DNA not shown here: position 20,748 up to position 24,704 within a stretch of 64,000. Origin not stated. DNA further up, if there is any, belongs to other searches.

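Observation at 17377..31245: GntR-linked two-operon locus: twin TAXI-TRAP importers around a mutase-like / opine-dehydrogenase-like / DUF4392 enzyme set with no pathway I can name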

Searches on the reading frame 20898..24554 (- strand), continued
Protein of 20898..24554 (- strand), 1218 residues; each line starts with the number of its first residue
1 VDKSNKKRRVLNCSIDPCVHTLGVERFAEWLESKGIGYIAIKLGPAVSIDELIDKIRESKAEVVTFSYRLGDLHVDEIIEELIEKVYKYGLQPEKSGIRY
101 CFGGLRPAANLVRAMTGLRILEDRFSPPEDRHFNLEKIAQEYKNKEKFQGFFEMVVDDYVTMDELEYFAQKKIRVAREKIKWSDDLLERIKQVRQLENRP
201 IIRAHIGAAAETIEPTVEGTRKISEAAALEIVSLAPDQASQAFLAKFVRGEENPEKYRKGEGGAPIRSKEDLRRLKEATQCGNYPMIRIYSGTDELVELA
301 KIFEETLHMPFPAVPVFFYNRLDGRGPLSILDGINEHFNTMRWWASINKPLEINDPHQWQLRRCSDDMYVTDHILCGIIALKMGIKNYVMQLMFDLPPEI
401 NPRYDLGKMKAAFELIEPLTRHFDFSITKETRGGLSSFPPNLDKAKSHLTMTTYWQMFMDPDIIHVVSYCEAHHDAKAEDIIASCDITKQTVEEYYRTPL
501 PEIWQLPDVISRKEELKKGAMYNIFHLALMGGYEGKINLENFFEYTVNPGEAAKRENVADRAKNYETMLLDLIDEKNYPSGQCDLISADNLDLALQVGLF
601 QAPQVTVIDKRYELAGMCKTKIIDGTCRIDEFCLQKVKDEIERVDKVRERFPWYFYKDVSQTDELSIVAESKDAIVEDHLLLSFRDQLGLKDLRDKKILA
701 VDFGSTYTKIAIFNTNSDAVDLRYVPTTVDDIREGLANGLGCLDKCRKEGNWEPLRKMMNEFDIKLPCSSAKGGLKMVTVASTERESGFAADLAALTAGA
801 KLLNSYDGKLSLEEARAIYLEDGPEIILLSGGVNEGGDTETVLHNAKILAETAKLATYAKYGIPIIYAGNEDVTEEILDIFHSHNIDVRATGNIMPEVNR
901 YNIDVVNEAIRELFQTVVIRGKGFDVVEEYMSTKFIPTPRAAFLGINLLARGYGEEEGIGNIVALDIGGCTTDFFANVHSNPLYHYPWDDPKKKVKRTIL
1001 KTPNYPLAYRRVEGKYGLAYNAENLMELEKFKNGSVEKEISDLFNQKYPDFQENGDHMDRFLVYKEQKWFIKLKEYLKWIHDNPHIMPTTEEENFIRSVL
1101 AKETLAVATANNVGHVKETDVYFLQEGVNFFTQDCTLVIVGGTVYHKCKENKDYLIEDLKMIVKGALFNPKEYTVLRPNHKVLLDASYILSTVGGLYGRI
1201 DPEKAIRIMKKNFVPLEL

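Call 80: search_protein_families(library=pfam, proteins=[L022:13668-14201:+, L006:9233-10621:+, L006:10614-12047:+, L006:12007-12333:+, L003:13350-13937:-, L019:13747-14559:+, L003:7203-7973:+, L024:14769-16163:+, L019:15740-16585:+, L019:17052-18374:+], max_evalue=0.001)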
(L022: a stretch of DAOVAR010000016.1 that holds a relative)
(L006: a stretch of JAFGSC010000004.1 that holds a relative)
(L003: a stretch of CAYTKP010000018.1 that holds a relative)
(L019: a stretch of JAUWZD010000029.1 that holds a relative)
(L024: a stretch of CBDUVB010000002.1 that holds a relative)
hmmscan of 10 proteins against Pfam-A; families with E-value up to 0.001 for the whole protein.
L022:13668-14201:+ (177 aa): 1 family
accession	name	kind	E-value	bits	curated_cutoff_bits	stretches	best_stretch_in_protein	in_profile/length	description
PF02572.21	CobA_CobO_BtuR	-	3.1e-59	200.5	25.7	1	5-177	3-172/172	ATP:corrinoid adenosyltransferase BtuR/CobO/CobP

L006:9233-10621:+ (462 aa): 1 family
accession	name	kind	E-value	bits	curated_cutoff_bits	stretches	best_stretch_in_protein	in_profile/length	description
PF07287.17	AtuA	-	2e-17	63.6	22.8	1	9-192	6-182/437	Acyclic terpene utilisation family protein AtuA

L006:10614-12047:+ (477 aa): 2 families
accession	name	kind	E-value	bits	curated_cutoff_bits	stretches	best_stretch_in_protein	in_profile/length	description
PF03972.19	MmgE_PrpD_N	-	4.8e-53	180.3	32.1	1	16-252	4-238/244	MmgE/PrpD N-terminal domain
PF19305.4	MmgE_PrpD_C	-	1.5e-37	129.5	32.1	1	276-434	1-159/173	MmgE/PrpD C-terminal domain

L006:12007-12333:+ (108 aa): 1 family
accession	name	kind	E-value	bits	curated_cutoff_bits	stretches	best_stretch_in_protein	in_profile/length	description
PF14330.11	DUF4387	-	2.5e-32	111.9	27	1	6-102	1-97/98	Domain of unknown function (DUF4387)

L003:13350-13937:- (195 aa): 1 family
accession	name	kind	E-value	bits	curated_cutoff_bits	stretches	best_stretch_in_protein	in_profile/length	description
PF03167.25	UDG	-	6.1e-43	146.7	24.3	1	34-186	1-141/141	Uracil DNA glycosylase superfamily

L019:13747-14559:+ (270 aa): 1 family
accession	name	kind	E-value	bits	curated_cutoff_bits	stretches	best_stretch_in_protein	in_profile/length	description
PF00202.27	Aminotran_3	-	1.4e-05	24.4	30.5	1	10-67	12-69/403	Aminotransferase class-III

L003:7203-7973:+ (256 aa): 2 families
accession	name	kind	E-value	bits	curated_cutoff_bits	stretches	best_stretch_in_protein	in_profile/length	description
PF07722.19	Peptidase_C26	-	9.6e-50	169.8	20.5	1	3-222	1-219/219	Peptidase C26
PF00117.34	GATase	-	4.4e-16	59.5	22.8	1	101-224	64-174/190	Glutamine amidotransferase class-I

L024:14769-16163:+ (464 aa): 2 families
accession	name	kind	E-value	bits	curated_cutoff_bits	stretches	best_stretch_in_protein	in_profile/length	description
PF00120.29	Gln-synt_C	-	4.5e-104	348.6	24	1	112-461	2-344/344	Glutamine synthetase, catalytic domain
PF03951.24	Gln-synt_N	-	5.7e-22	77.6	33.4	1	26-102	3-80/82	Glutamine synthetase, beta-Grasp domain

L019:15740-16585:+ (281 aa): 1 family
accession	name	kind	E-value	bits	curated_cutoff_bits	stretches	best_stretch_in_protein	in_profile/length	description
PF11299.13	DUF3100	-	3.4e-96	321.6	27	1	28-268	1-234/235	Protein of unknown function (DUF3100)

L019:17052-18374:+ (440 aa): 2 families
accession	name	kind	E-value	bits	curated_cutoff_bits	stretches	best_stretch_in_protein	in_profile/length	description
PF07687.19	M20_dimer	-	1.7e-09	38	21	1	200-296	5-101/107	Peptidase dimerisation domain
PF01546.33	Peptidase_M20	-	5.5e-09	36.7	24.6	1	83-383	5-192/206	Peptidase family M20/M25/M40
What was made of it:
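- The accompanying cofactor gene is an adenosyltransferase (call 80).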

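Call 94: search_protein_families(library=pfam, proteins=[L001:17271-18662:+, L001:18586-20070:+, L001:20048-20374:+], max_evalue=0.001)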
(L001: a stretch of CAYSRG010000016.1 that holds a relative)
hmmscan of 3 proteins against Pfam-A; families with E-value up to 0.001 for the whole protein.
L001:17271-18662:+ (463 aa): 1 family
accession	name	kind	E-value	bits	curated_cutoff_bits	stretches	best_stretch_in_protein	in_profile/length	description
PF07287.17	AtuA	-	6.6e-18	65.2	22.8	1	10-412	6-406/437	Acyclic terpene utilisation family protein AtuA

L001:18586-20070:+ (494 aa): 2 families
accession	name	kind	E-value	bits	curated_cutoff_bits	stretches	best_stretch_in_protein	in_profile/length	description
PF03972.19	MmgE_PrpD_N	-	9.7e-58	195.7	32.1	1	36-275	2-239/244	MmgE/PrpD N-terminal domain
PF19305.4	MmgE_PrpD_C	-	8e-35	120.6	32.1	1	298-465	1-167/173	MmgE/PrpD C-terminal domain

L001:20048-20374:+ (108 aa): 1 family
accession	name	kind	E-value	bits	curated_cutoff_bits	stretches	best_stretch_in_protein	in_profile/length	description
PF14330.11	DUF4387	-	4.6e-34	117.5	27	1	6-102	1-97/98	Domain of unknown function (DUF4387)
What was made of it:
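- An MmgE/PrpD-family gene is present in sister strains (call 94).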
